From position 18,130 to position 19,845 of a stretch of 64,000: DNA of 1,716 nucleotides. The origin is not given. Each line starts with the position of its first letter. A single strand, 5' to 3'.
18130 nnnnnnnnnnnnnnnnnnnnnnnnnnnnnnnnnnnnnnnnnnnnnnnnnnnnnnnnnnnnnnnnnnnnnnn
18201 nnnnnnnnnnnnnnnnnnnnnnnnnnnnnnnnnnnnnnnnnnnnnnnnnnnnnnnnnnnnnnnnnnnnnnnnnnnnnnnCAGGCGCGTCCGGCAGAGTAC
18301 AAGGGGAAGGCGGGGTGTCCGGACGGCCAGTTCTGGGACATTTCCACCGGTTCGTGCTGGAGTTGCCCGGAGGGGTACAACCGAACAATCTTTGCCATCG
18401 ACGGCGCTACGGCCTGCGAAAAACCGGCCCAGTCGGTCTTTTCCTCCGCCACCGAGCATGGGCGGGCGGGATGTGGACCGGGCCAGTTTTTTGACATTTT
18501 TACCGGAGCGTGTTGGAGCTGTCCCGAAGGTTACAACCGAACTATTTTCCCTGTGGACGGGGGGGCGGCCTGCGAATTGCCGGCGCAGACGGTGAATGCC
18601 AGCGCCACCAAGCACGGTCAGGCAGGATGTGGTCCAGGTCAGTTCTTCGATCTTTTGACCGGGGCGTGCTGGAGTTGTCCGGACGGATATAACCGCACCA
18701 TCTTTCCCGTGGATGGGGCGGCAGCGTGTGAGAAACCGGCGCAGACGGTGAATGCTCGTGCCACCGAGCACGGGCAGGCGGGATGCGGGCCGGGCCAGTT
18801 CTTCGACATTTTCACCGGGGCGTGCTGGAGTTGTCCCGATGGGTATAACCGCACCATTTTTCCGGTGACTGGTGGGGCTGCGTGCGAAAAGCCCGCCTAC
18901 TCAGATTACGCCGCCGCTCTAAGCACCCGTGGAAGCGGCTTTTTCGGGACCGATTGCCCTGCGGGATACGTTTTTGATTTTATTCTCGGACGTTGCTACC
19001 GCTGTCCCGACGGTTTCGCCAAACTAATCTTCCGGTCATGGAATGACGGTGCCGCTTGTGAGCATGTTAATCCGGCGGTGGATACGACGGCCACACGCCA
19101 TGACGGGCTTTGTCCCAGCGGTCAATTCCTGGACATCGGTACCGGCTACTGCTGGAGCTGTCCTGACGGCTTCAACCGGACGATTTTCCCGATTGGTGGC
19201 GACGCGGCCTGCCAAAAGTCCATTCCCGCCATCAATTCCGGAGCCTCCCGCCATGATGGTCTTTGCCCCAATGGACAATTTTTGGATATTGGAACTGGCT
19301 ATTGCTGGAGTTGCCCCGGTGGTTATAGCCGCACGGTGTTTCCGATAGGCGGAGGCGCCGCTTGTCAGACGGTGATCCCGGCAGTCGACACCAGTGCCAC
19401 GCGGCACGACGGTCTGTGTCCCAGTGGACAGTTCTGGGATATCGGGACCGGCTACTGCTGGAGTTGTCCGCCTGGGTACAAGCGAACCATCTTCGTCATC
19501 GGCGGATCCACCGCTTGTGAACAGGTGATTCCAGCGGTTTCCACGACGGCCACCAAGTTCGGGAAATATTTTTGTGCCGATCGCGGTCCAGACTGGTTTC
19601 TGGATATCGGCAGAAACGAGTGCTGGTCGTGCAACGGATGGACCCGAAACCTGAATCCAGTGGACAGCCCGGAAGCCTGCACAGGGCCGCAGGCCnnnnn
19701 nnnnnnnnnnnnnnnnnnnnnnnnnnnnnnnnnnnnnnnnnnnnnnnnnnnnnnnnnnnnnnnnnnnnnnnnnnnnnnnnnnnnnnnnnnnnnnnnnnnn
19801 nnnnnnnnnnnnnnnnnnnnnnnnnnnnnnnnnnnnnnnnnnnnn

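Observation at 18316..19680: Neutral ceramidase split by a 9 x 52-aa cysteine-rich (ephrin-receptor/GCC-like) repeat array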

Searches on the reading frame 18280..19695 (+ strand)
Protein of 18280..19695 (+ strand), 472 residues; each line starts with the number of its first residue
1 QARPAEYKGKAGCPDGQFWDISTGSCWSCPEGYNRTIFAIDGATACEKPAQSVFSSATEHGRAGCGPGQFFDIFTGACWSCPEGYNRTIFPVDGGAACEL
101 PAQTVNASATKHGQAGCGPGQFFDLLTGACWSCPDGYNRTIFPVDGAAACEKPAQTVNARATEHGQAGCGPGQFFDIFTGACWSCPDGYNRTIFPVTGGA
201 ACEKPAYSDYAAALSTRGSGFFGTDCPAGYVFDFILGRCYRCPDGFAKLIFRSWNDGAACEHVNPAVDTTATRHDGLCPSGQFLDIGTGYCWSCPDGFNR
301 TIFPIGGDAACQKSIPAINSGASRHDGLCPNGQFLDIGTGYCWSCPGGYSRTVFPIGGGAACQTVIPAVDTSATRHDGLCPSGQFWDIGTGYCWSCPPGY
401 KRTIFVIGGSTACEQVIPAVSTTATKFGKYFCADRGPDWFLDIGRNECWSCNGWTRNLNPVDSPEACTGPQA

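Call 7: search_protein_families(library=pfam, proteins=[window:18280-19695:+], max_evalue=10)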
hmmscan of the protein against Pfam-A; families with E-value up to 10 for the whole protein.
seq(472 aa): 6 families
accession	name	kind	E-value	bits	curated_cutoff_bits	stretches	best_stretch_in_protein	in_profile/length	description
PF07699.19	Ephrin_rec_like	-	0.15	12.3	23.1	0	16-33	17-34/48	Tyrosine-protein kinase ephrin type A/B receptor-like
PF24153.1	Meg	-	0.16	12.7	27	0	159-195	42-78/88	Maternally expressed gene family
PF01607.29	CBM_14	-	0.18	12.4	22.1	2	11-26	29-44/53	Chitin binding Peritrophin-A domain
PF20477.3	DUF6719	-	0.95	9.8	27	0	326-334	45-53/78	Family of unknown function (DUF6719)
PF25636.1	PBCV1_P7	-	2.2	8.6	30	2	21-34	7-20/38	PBCV-1 P7 disulphide-bonded subdomain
PF07562.20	NCD3G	-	2.5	8.5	38.9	0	13-47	10-46/54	Nine Cysteines Domain of family 3 GPCR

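Call 8: find_homologous_proteins(query=window:18280-19695:+, max_evalue=0.001)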
Query seq(472 aa) (472 aa): 238 proteins with E <= 0.001 among 8000 candidates; the best 120 are listed.
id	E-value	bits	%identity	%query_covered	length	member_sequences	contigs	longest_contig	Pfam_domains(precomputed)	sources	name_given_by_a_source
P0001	5.3e-220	750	62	76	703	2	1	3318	PF17048.12,PF04734.19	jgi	-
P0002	2.6e-94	335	40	76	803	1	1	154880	PF07699.20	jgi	-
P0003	1.3e-93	333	39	79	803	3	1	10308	PF07699.20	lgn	-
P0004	4.8e-92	328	46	67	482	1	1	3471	PF17048.12,PF07699.20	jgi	jgi:hypothetical protein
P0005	3.5e-80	288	34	99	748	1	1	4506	-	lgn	-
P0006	4.0e-78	282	37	86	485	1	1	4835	-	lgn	-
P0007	7.2e-74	268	66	37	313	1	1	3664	PF17048.12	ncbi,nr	ncbi:MAG: hypothetical protein FJ405_14760, partial [Verrucomicrobia bacterium]|nr:hypothetical prot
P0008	2.4e-71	259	43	40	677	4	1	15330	PF07699.20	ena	-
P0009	1.5e-61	227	33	67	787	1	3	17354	-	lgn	-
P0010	4.2e-59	219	71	29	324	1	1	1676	PF04734.19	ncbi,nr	ncbi:MAG: hypothetical protein FJ405_19735, partial [Verrucomicrobia bacterium]|nr:hypothetical prot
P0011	1.7e-49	187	29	99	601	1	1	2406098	-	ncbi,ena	-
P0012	1.1e-48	184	40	58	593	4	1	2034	-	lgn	-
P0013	3.7e-47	179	32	76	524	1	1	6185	-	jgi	jgi:hypothetical protein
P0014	5.1e-46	176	42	37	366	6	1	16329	PF00754.32,PF22633.4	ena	-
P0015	1.4e-45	174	37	65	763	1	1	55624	PF07699.20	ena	-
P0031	2.5e-40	157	31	68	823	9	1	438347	PF19193.7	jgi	-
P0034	6.9e-40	155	39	45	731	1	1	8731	PF07699.20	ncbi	-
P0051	5.4e-36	143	32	66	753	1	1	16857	PF07699.20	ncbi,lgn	-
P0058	2.4e-35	140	43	42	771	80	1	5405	PF00652.29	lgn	-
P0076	5.8e-34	136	45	31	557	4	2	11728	PF07699.20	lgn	-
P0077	6.7e-34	136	46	31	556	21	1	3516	PF07699.20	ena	-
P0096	2.0e-32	131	32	60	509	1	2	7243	PF01764.32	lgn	-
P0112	4.4e-31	126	46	32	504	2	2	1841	PF00882.25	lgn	-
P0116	7.3e-31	126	40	34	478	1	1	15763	PF26363.2,PF07699.20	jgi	jgi:hypothetical protein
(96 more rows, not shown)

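Call 14: search_protein_families(library=pfam, proteins=[P0002, P0008, P0009, P0011, P0013, P0031, P0058, P0096, P0112, P0116], max_evalue=0.01)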
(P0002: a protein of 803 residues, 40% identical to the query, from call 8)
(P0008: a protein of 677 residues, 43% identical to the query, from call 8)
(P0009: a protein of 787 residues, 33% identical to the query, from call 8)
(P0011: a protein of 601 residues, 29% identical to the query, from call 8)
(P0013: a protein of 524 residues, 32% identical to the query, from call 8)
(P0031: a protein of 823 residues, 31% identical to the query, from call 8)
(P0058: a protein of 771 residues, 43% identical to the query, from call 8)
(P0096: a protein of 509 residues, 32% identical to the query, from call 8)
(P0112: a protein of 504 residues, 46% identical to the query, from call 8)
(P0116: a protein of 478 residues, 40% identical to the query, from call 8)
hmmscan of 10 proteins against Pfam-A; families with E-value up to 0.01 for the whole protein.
P0002 (803 aa): 2 families
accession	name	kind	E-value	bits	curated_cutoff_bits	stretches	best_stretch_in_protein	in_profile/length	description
PF07699.19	Ephrin_rec_like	-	2.4e-11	43.7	23.1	0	305-330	11-36/48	Tyrosine-protein kinase ephrin type A/B receptor-like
PF07562.20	NCD3G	-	0.00011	22.5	38.9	0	560-582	31-52/54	Nine Cysteines Domain of family 3 GPCR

P0008 (677 aa): 1 family
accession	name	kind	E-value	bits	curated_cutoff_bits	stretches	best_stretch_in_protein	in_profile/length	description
PF07699.19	Ephrin_rec_like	-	2.4e-13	50.1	23.1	1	459-494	12-47/48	Tyrosine-protein kinase ephrin type A/B receptor-like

P0009 (787 aa): 0 families

P0011 (601 aa): 0 families

P0013 (524 aa): 0 families

P0031 (823 aa): 2 families
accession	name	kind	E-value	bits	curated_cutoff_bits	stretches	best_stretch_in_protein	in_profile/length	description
PF19193.6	Tectonin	-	3.6e-25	89.1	30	3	726-816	4-92/216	Tectonin domain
PF07699.19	Ephrin_rec_like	-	0.0026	17.9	23.1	0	400-421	14-35/48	Tyrosine-protein kinase ephrin type A/B receptor-like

P0058 (771 aa): 3 families
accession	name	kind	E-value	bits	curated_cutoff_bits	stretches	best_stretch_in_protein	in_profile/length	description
PF00652.28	Ricin_B_lectin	-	1.2e-08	35.6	29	1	687-765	10-83/126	Ricin-type beta-trefoil lectin domain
PF07699.19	Ephrin_rec_like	-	0.0005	20.2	23.1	0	125-146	13-34/48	Tyrosine-protein kinase ephrin type A/B receptor-like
PF07562.20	NCD3G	-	0.0087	16.3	38.9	0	125-146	31-51/54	Nine Cysteines Domain of family 3 GPCR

P0096 (509 aa): 1 family
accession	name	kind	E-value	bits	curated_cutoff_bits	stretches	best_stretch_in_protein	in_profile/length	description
PF01764.32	Lipase_3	-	4e-09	36.9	22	1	347-421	41-105/140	Lipase (class 3)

P0112 (504 aa): 1 family
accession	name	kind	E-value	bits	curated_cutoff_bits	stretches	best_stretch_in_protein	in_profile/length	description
PF00882.24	Zn_dep_PLPC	-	3.6e-10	40.5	26.8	1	36-199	2-128/167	Zinc dependent phospholipase C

P0116 (478 aa): 5 families
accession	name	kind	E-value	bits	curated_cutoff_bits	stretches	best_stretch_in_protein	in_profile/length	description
PF07699.19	Ephrin_rec_like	-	1.6e-05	25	23.1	0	295-332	1-38/48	Tyrosine-protein kinase ephrin type A/B receptor-like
PF05728.18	UPF0227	-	0.0038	17.6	21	1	367-411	49-89/187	Uncharacterised protein family (UPF0227)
PF10230.15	LIDHydrolase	-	0.0061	16.8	27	1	334-401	50-105/262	Lipid-droplet associated hydrolase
PF12697.13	Abhydrolase_6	-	0.0079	17.3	26.3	0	369-411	56-93/217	Alpha/beta hydrolase family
PF01607.29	CBM_14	-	0.0091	16.6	22.1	0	238-252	30-44/53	Chitin binding Peritrophin-A domain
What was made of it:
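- Closest known: Pfam Ephrin_rec_like. Different: Matches cover only about 25 of the 48 profile positions, and no single stretch passes on its own (call 14).
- The same unit is fused to lipid hydrolases: Lipase_3 in P0096, Zn phospholipase C in P0112 and an alpha/beta-hydrolase in P0116 (call 14).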

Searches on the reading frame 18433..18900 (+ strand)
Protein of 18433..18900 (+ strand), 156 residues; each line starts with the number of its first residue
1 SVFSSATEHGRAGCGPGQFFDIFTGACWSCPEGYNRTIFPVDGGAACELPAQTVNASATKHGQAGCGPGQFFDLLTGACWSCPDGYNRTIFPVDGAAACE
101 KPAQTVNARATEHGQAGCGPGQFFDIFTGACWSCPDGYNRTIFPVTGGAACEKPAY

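Call 24: predict_structure(alignment_id=A1)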
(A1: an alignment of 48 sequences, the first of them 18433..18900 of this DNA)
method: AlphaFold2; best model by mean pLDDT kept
length: 156 residues; sequences in the alignment: 48
mean_pLDDT: 93.3   pTM: 0.60
mean pLDDT of the five models: 93.3, 93.0, 92.3, 91.9, 90.8
residues with pLDDT >= 90: 128; 70-90: 27; 50-70: 1; < 50: 0
segments of 3 or more residues with pLDDT < 50: none
pLDDT, mean of each block of 10 residues (from residue 1): 93 95 97 92 92 93 91 96 96 97 90 91 94 93 94 84
secondary structure, 60 per line:
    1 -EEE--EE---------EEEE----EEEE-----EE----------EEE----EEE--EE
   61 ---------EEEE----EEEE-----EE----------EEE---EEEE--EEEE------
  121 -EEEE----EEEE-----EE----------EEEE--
elements in order: E2-4 E18-21 E26-29 E47-49 E54-56 E70-73 E78-81 E99-101 E105-108 E111-114 E122-125 E130-133 E151-154
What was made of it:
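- AF2 of units 2-4 gives pLDDT 93.3 (call 24). pTM of the 3-unit model is only 0.60 (call 24).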

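Call 27: fold_search(model_id=the predicted structure, library=pdb)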
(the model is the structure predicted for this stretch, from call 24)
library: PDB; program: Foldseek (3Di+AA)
matches with E <= 10: 48; with E <= 0.001: 0
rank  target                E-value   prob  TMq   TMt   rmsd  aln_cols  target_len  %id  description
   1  9cu8_B                1.5e-01  0.12  0.16  0.15  21.9       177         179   15  Crystal Structure of TNFR2 TNFR2_mb1 Complex (released 2024-12-04)
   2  3alq_R                4.2e-01  0.09  0.15  0.14  22.7       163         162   14  Crystal structure of TNF-TNFR2 complex (released 2010-11-17)
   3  6pog_B                5.2e-01  0.08  0.17  0.13  30.7       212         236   16  Crystal structure of the NELL2 EGF1-6-Robo3 FN1 complex (released 2020-05-06)
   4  4rsu_D                1.0e+00  0.09  0.17  0.22  18.2       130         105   20  Crystal structure of the light and hvem complex (released 2015-02-04)
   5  5t2r_B                1.2e+00  0.06  0.14  0.18  18.8       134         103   22  Unliganded Human HVEM at 2.1A in P 21 21 21 (released 2018-10-24)
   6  8hlb_A                1.4e+00  0.13  0.21  0.27  12.8       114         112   14  Cryo-EM structure of biparatopic antibody Bp109-92 in complex with TNFR2 (released 2023-10-04)
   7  2aw2_B                1.4e+00  0.04  0.13  0.18  18.0       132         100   21  Crystal structure of the human BTLA-HVEM complex (released 2005-09-27)
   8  4rsu_J                1.5e+00  0.08  0.18  0.23  18.1       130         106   20  Crystal structure of the light and hvem complex (released 2015-02-04)
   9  4m03                  1.9e+00  0.03  0.11  0.10  14.6       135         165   11  C-terminal fragment(residues 576-751) of binding region of SraP (released 2014-06-18)
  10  5t2r_A                2.2e+00  0.05  0.15  0.20  18.0       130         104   22  Unliganded Human HVEM at 2.1A in P 21 21 21 (released 2018-10-24)
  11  4rsu_L                2.3e+00  0.04  0.15  0.21  18.8       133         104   20  Crystal structure of the light and hvem complex (released 2015-02-04)
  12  6a3w_F                3.0e+00  0.07  0.13  0.19  13.1        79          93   18  Complex structure of 4-1BB and utomilumab (released 2018-10-10)
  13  9lfl_A                3.0e+00  0.06  0.21  0.21  22.5       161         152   16  Cryo-EM structure of linker-extended biparatopic antibody BA1-GP4 in complex with TNFR2 (released 2025-08-13)
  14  4fhq                  3.2e+00  0.04  0.17  0.22  17.4       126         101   20  Crystal Structure of HVEM (released 2012-07-18)
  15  1dx5_I                3.8e+00  0.03  0.15  0.18  15.3       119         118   22  Crystal structure of the thrombin-thrombomodulin complex (released 2000-04-10)
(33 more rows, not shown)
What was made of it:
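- On GCC2_GCC3 / furin-like / TNFR_c6 cysteine-rich repeats: TNFR2 is the best Foldseek neighbour, but at E 0.15 and probability 0.12 (call 27).
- Closest known: Pfam Ephrin_rec_like. Same: The weak structural neighbours are TNFR2/HVEM, the CaSR Cys-rich domain, the EphA4 ectodomain and Elapor1 (call 27).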

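Call 66: fold_search(model_id=the predicted structure, library=viral)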
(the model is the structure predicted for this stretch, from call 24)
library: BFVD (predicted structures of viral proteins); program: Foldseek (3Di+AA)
matches with E <= 10: 82; with E <= 0.001: 0
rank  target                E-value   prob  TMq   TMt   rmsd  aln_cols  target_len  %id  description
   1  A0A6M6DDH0            1.5e-02  0.15  0.14  0.04  43.7       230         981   16  (no name in the UniProt tables at hand)
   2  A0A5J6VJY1            7.8e-02  0.21  0.19  0.05  17.3       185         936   18  Uncharacterized protein [Megaviridae environmental sample]
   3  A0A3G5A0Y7            1.1e-01  0.41  0.16  0.05  19.7       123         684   15  Uncharacterized protein [Harvfovirus sp.]
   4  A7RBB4                1.1e-01  0.23  0.18  0.14  16.3       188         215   15  (no name in the UniProt tables at hand)
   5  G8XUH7                1.2e-01  0.28  0.18  0.14  18.5       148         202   18  Membrane protein A21 [Aotine betaherpesvirus 1]
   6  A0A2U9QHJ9            1.7e-01  0.09  0.14  0.08  33.5       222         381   15  TNF receptor-like protein [Sea otter poxvirus]
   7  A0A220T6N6            1.9e-01  0.15  0.19  0.15  23.9       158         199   15  Truncated TNFa-receptor [Eptesipox virus]
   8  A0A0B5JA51            1.9e-01  0.09  0.16  0.12  20.9       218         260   18  Uncharacterized protein [Pandoravirus inopinatum]
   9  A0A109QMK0            2.3e-01  0.11  0.16  0.11  23.3       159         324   14  Truncated ORF151A [Cyprinid herpesvirus 2]
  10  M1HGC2                3.0e-01  0.38  0.19  0.05  13.5       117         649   22  (no name in the UniProt tables at hand)
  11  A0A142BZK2            3.7e-01  0.11  0.17  0.06  32.2       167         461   18  (no name in the UniProt tables at hand)
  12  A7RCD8                3.9e-01  0.04  0.12  0.04  32.8       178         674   21  (no name in the UniProt tables at hand)
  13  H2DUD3                5.4e-01  0.28  0.20  0.23  13.5       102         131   19  Secreted TNF-receptor-like protein [Vaccinia virus]
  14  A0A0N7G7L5            5.4e-01  0.08  0.16  0.08  17.3       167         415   15  Chitin-binding type-2 domain-containing protein [Chrysochromulina ericina virus CeV-01B]
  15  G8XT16                6.0e-01  0.35  0.24  0.23  12.3        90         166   19  Membrane protein A21 [Saimiriine betaherpesvirus 4]
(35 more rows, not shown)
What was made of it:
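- The 3-unit model's weak Foldseek neighbours are elongated rods: TNFR2, HVEM and adenovirus fibre shafts (calls 27, 66).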

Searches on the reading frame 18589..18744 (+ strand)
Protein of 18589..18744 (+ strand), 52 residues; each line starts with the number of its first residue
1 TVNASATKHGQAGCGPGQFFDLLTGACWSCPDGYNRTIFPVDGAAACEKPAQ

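Call 45: search_solved_structures(query=A4, max_evalue=10, show_alignments=3)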
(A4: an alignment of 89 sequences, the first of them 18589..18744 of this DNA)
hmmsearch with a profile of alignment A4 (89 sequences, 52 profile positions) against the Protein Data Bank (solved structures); distinct sequences matched with E-value up to 10: 0.
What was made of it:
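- Tried and rejected: No hit at E<=10 (call 45).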

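Call 55: search_protein_representatives(alignment_id=A4)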
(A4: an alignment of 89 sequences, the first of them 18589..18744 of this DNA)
Query: 89 sequences, 52 profile positions. Proteins with E-value up to 0.001 (for the whole library): 1001; up to 1e-10: 716; up to 1e-30: 334. The best 150 are listed.
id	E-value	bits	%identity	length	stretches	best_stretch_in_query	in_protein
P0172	6.4e-218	720.8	-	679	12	3-50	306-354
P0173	5.4e-122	413.7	-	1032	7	5-51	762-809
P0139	5.2e-121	410.5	-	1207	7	2-51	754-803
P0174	5.6e-121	410.4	-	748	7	2-51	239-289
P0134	8.9e-118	400.2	-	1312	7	2-51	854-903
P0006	2.4e-114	389.2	-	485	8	3-50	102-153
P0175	6.1e-114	387.9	-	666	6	3-50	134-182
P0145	7.8e-109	371.5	-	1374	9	7-50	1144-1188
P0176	4.7e-106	362.6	-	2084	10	12-49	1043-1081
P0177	1.9e-99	341.5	-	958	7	5-50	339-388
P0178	5.1e-98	336.9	-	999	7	12-51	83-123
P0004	1.2e-95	329.4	-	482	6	3-51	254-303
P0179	4.5e-93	321.1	-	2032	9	11-49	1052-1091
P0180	8.4e-92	317.0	-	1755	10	2-48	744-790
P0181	1.1e-88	307.0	-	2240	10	11-50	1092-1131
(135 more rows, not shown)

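Call 57: search_protein_families(library=pfam, alignment_id=A5, max_evalue=0.0001)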
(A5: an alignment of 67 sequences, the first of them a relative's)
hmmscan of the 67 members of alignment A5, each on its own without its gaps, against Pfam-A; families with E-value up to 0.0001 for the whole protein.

A. member 1, P0172 (679 aa): 2 families
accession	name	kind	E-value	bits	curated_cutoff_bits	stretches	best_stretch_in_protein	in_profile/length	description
PF07699.19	Ephrin_rec_like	-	4.9e-16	58.7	23.1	0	633-660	12-37/48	Tyrosine-protein kinase ephrin type A/B receptor-like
PF01607.29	CBM_14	-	9.2e-06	26.1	22.1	0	474-487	29-42/53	Chitin binding Peritrophin-A domain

B. families by the number of members that match (of 67 scanned): 6 families
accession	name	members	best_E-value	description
PF07699.19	Ephrin_rec_like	16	4.9e-16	Tyrosine-protein kinase ephrin type A/B receptor-like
PF19193.6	Tectonin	10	3.4e-38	Tectonin domain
PF00652.28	Ricin_B_lectin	10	4.4e-16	Ricin-type beta-trefoil lectin domain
PF14200.12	RicinB_lectin_2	4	1.8e-40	Ricin-type beta-trefoil lectin domain-like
PF00045.24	Hemopexin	2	5.6e-22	Hemopexin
PF01607.29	CBM_14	1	9.2e-06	Chitin binding Peritrophin-A domain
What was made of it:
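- On Pfam Ephrin_rec_like (PF07699): Relatives of the unit do pass: P0002 43.7, P0008 50.1, P0172 58.7 bits, and 16 of 67 scanned (calls 14, 57).
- Closest known: Pfam Ephrin_rec_like. Same: Some bacterial relatives of the unit pass the PF07699 whole-protein cut-off (calls 14, 57).
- Discoidin, ricin, tectonin, hemopexin, Lipase_3, Zn phospholipase C and alpha/beta-hydrolase (calls 8, 14, 57). In most other proteins the unit accompanies bona fide lectin domains (ricin, discoidin, tectonin, hemopexin; calls 8, 57).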
